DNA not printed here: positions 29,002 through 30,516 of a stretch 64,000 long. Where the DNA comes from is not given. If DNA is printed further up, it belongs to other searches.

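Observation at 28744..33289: Sulfide-dependent cofactor and amino-acid cluster: NIL-ferredoxin, DUF39, Cys-rich protein, His-type Thi4, UPF0280, thioredoxin lipoprotein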

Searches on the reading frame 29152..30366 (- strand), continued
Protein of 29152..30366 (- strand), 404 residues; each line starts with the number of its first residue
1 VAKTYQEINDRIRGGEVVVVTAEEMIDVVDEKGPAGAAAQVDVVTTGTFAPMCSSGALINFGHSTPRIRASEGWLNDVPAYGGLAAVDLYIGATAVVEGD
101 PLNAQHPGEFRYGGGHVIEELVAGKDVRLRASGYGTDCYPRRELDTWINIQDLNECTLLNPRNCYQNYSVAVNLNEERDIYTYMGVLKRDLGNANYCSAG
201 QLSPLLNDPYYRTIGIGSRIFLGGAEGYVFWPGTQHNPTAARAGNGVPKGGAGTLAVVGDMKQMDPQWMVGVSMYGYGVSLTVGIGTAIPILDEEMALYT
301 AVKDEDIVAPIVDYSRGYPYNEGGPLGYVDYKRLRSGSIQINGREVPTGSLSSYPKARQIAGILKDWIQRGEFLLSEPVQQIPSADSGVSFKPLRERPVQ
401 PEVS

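Call 72: search_protein_families(library=ncbifam, proteins=[L129:3881-4831:+, L130:4008-4961:+, L130:2551-3636:+, L130:9474-10496:+, L105:4443-5213:+], max_evalue=1e-10)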
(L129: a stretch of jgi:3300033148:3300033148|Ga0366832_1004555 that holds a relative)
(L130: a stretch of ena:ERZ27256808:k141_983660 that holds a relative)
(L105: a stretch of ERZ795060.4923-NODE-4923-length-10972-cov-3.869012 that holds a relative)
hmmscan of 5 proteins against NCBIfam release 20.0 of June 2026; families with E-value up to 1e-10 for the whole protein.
L129:3881-4831:+ (316 aa): 29 families (the best 25 are shown)
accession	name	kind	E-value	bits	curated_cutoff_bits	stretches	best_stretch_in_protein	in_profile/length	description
TIGR01139.1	cysK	equivalog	4.7e-138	459.4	350.95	1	11-309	2-298/298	cysteine synthase A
TIGR01136.1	cysKM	subfamily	3.4e-135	450.2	344.15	1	10-309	1-299/299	cysteine synthase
TIGR01137.1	cysta_beta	equivalog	1.6e-103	346.8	510.25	1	9-305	4-307/457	cystathionine beta-synthase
NF007989.0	PRK10717.1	equivalog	5.4e-103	344.6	387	1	9-309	7-317/334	cysteine synthase A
NF008735.0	PRK11761.1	equivalog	2.6e-93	312.5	413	1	7-310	3-295/296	cysteine synthase CysM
TIGR01138.1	cysM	equivalog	1.4e-91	307.1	394.2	1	10-309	2-290/290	cysteine synthase B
TIGR03945.1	PLP_SbnA_fam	equivalog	9.5e-76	254.8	349.95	1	10-305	1-296/304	2,3-diaminopropionate biosynthesis protein SbnA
NF053679.1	CysteaSynCapA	equivalog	3.2e-70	236.5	600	1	7-305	7-316/329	cysteate synthase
NF052478.1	CystDsulMYC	equivalog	3.5e-21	75.9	600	1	30-304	36-321/354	L-cysteine desulfhydrase Cds1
NF006094.0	PRK08246.1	subfamily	4.2e-20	72.4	331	1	8-295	15-299/310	serine/threonine dehydratase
TIGR01127.1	ilvA_1Cterm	equivalog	1.2e-18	67.3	378.75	1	17-296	1-281/380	threonine ammonia-lyase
NF006390.0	PRK08639.1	equivalog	7.8e-18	64.6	421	1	9-214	18-218/418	threonine ammonia-lyase IlvA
NF045641.2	BHydaspDhtseBhcB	equivalog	4.4e-17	62.2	550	1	10-211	14-206/312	beta-hydroxyaspartate dehydratase BhcB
NF005292.0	PRK06815.1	equivalog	9.1e-17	61.1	371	1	12-296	17-303/320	threonine/serine dehydratase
NF004996.0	PRK06381.1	equivalog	4e-16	58.9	266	1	15-193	14-186/319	threonine synthase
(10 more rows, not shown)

L130:4008-4961:+ (317 aa): 25 families
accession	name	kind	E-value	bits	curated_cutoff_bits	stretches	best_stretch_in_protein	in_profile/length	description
TIGR01139.1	cysK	equivalog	9.1e-136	451.9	350.95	1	11-309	2-298/298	cysteine synthase A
TIGR01136.1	cysKM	subfamily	4.5e-133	443.2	344.15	1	11-309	2-299/299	cysteine synthase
TIGR01137.1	cysta_beta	equivalog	7.2e-103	344.7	510.25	1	7-305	2-307/457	cystathionine beta-synthase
NF007989.0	PRK10717.1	equivalog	1.2e-98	330.3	387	1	5-309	3-318/334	cysteine synthase A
NF008735.0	PRK11761.1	equivalog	1.5e-92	310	413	1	8-310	4-295/296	cysteine synthase CysM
TIGR01138.1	cysM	equivalog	3.5e-91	305.8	394.2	1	10-309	2-290/290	cysteine synthase B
TIGR03945.1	PLP_SbnA_fam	equivalog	6.7e-72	242.1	349.95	1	10-305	1-296/304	2,3-diaminopropionate biosynthesis protein SbnA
NF053679.1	CysteaSynCapA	equivalog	1e-66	225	600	1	6-305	6-316/329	cysteate synthase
NF006094.0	PRK08246.1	subfamily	1.2e-21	77.4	331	1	5-295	12-299/310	serine/threonine dehydratase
NF052478.1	CystDsulMYC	equivalog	1.4e-21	77.2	600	1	31-304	37-321/354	L-cysteine desulfhydrase Cds1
NF005292.0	PRK06815.1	equivalog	3.7e-20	72.2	371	1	10-214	15-210/320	threonine/serine dehydratase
TIGR01127.1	ilvA_1Cterm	equivalog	4.5e-20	72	378.75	1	23-296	6-281/380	threonine ammonia-lyase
NF045641.2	BHydaspDhtseBhcB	equivalog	3.7e-16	59.1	550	1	8-210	12-205/312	beta-hydroxyaspartate dehydratase BhcB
NF004996.0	PRK06381.1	equivalog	1.3e-15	57.2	266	1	14-192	13-185/319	threonine synthase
NF004771.0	PRK06110.1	equivalog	1.7e-15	57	317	1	7-206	12-202/323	threonine dehydratase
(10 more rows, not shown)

L130:2551-3636:+ (361 aa): 4 families
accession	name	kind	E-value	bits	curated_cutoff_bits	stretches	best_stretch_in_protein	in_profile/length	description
NF001138.1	PRK00143.1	equivalog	9.9e-120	399.6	284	1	7-356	2-345/345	tRNA 2-thiouridine(34) synthase MnmA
TIGR00420.1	trmU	equivalog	1.4e-99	333.3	236.95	1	6-356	2-351/351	tRNA 2-thiouridine(34) synthase MnmA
NF011258.0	PRK14664.1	equivalog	2.6e-65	220.9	680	1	6-357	7-346/362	tRNA 2-thiouridine(34) synthase MnmA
NF011259.0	PRK14665.1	equivalog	2.3e-64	217.6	364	1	6-356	7-358/360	tRNA 2-thiouridine(34) synthase MnmA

L130:9474-10496:+ (340 aa): 3 families
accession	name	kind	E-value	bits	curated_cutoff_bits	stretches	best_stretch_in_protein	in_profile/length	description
NF033796.1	selen_YedE_FdhT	exception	2.2e-35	122.6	350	2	256-337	78-159/387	selenium metabolism membrane protein YedE/FdhT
NF052577.1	ThSTportTsuASprch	equivalog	1.2e-24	87.3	400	2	256-336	247-327/330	thiosulfate transporter TsuA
NF041049.1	thio_trans_TsuA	exception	2.6e-17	62.9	645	1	11-125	11-120/348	thiosulfate utilization transporter TsuA/YeeE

L105:4443-5213:+ (257 aa): 2 families
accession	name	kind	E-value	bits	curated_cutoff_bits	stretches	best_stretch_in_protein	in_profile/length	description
TIGR00292.1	TIGR00292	equivalog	7.5e-96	320.3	148.3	1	5-257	1-253/254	sulfide-dependent adenosine diphosphate thiazole synthase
TIGR02032.1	GG-red-SF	subfamily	6.3e-11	42.5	158.8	1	27-176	2-153/297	geranylgeranyl reductase family protein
